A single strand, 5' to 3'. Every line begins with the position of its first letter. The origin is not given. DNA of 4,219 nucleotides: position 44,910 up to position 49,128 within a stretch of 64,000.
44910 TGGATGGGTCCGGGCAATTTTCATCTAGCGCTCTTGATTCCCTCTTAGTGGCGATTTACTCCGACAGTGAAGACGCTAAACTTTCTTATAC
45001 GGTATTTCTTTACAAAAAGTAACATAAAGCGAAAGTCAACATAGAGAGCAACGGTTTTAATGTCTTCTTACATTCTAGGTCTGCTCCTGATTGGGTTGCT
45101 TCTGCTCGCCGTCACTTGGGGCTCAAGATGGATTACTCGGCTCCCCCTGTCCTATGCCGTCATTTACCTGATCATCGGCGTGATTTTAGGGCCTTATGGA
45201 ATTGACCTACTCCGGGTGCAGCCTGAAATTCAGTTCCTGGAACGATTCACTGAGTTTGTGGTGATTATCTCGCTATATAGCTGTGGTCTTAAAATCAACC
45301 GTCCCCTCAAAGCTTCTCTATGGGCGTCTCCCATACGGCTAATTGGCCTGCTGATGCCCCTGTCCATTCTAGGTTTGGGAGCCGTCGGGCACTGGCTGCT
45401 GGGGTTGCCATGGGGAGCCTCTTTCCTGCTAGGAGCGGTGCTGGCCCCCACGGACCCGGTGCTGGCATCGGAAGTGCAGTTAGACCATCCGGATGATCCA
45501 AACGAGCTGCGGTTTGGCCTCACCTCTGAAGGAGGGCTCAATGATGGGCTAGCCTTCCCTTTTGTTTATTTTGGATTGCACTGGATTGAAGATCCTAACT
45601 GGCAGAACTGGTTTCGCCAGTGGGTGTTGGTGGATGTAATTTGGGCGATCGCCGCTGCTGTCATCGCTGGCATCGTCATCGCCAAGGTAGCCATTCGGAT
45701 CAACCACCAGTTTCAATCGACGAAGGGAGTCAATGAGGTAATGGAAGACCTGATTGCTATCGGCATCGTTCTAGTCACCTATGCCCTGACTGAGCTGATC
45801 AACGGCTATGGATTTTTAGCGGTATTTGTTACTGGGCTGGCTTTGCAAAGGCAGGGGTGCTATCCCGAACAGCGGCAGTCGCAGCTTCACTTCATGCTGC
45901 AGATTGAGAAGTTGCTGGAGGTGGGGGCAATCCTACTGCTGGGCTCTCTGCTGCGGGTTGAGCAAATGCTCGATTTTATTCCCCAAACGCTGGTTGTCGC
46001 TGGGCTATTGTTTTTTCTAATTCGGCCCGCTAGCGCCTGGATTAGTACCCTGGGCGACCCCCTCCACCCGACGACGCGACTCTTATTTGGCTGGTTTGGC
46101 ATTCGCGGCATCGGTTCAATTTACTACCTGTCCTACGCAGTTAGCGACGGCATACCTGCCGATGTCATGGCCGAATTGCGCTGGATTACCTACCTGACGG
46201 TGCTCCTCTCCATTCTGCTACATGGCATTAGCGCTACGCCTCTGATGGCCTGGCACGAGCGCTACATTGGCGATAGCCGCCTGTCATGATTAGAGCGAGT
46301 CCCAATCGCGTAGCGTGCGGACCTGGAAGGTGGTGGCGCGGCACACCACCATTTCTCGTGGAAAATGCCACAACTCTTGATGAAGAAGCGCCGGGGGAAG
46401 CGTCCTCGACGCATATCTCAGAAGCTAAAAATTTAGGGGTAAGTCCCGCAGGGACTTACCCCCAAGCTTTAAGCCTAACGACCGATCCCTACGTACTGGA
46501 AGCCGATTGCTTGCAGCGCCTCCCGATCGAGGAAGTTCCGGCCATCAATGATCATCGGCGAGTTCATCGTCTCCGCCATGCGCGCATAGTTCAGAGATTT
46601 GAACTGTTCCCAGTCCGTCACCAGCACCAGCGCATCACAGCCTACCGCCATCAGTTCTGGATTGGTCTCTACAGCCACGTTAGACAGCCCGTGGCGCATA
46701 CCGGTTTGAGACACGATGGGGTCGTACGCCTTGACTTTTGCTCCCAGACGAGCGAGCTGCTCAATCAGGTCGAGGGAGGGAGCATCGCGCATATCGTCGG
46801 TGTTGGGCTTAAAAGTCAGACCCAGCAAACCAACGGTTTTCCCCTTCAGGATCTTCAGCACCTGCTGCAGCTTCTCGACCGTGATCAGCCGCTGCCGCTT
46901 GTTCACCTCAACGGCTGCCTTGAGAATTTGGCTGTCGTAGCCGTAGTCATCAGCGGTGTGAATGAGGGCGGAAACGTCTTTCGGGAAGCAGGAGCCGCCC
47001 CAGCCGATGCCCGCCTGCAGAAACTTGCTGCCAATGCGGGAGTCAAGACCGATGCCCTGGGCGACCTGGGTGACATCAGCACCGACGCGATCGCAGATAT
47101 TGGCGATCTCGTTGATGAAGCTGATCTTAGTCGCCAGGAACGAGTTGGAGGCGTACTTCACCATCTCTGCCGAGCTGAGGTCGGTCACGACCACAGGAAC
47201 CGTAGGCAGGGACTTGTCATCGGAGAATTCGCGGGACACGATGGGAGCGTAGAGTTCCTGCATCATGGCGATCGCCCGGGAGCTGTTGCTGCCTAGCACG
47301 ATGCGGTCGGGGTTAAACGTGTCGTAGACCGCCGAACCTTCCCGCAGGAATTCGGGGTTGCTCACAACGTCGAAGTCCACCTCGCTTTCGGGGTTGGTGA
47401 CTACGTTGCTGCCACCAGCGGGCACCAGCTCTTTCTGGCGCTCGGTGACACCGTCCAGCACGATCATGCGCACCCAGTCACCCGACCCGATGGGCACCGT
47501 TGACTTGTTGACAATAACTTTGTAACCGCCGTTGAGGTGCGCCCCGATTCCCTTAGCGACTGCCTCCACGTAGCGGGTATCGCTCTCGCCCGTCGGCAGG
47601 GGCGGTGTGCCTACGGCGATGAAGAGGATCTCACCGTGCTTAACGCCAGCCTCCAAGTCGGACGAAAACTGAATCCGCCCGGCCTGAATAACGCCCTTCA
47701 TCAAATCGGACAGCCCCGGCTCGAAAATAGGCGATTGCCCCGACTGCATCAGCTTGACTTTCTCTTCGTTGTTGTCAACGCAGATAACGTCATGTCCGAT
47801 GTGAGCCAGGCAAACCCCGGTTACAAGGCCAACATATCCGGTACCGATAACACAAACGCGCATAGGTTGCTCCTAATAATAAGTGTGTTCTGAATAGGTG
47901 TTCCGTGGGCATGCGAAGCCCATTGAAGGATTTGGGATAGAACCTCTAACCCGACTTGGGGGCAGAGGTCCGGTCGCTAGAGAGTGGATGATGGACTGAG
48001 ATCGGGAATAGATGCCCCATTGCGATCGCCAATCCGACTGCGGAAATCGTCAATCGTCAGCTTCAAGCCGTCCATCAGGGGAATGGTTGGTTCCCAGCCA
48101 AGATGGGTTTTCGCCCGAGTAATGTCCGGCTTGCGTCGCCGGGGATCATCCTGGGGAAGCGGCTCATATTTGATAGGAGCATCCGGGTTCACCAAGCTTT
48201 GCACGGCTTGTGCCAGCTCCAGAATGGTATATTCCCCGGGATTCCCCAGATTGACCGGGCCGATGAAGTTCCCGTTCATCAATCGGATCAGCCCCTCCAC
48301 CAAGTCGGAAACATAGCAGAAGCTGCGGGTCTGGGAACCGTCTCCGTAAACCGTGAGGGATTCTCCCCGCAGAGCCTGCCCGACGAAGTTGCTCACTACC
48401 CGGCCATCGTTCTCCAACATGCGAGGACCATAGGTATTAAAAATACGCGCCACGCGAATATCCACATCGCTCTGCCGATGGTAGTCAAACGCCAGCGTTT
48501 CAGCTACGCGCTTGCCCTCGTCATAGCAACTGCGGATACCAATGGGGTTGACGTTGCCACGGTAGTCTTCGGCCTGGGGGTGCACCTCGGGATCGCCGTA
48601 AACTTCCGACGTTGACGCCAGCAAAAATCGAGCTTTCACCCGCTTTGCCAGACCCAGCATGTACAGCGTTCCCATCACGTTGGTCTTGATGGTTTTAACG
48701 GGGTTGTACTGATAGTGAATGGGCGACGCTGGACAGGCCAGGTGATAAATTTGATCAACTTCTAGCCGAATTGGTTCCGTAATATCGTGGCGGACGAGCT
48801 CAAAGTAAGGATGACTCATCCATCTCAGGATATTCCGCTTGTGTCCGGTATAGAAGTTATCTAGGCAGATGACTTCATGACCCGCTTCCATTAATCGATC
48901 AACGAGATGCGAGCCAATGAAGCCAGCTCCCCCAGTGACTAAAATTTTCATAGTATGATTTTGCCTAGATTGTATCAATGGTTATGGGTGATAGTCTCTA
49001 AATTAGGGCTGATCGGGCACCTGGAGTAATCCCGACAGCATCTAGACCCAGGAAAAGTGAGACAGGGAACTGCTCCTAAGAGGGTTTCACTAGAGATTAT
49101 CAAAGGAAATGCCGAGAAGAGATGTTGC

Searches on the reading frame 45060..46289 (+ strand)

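Call 31: search_protein_families(library=pfam, proteins=[window:45060-46289:+], max_evalue=0.001)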
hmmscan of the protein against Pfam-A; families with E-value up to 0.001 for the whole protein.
window:45060-46289:+ (409 aa): 1 family
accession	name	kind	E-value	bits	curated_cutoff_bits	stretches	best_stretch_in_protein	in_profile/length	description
PF00999.27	Na_H_Exchanger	-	3.7e-34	118.6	26.2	1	17-398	4-375/375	Sodium/hydrogen exchanger, transmembrane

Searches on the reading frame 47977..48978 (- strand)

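Call 32: search_protein_families(library=pfam, proteins=[window:47977-48978:-], max_evalue=0.001)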
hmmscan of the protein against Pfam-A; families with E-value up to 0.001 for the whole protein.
window:47977-48978:- (333 aa): 6 families
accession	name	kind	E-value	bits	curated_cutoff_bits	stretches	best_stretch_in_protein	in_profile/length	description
PF16363.11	GDP_Man_Dehyd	-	3e-52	178.6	27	1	13-306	1-330/332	GDP-mannose 4,6 dehydratase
PF01370.27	Epimerase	-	6e-51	173.6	20.9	1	12-235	1-226/240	NAD dependent epimerase/dehydratase family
PF07993.18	NAD_binding_4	-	4.6e-12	46.1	20.1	1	57-179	73-204/258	Male sterility protein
PF02719.21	Polysacc_synt_2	-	1.5e-09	37.9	20.2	1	12-123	1-128/293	Polysaccharide biosynthesis protein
PF01073.25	3Beta_HSD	-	1.9e-09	37.4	22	1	13-226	1-221/280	3-beta hydroxysteroid dehydrogenase/isomerase family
PF04321.23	RmlD_sub_bind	-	4.2e-08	33.1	27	1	10-267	1-235/287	RmlD substrate binding domain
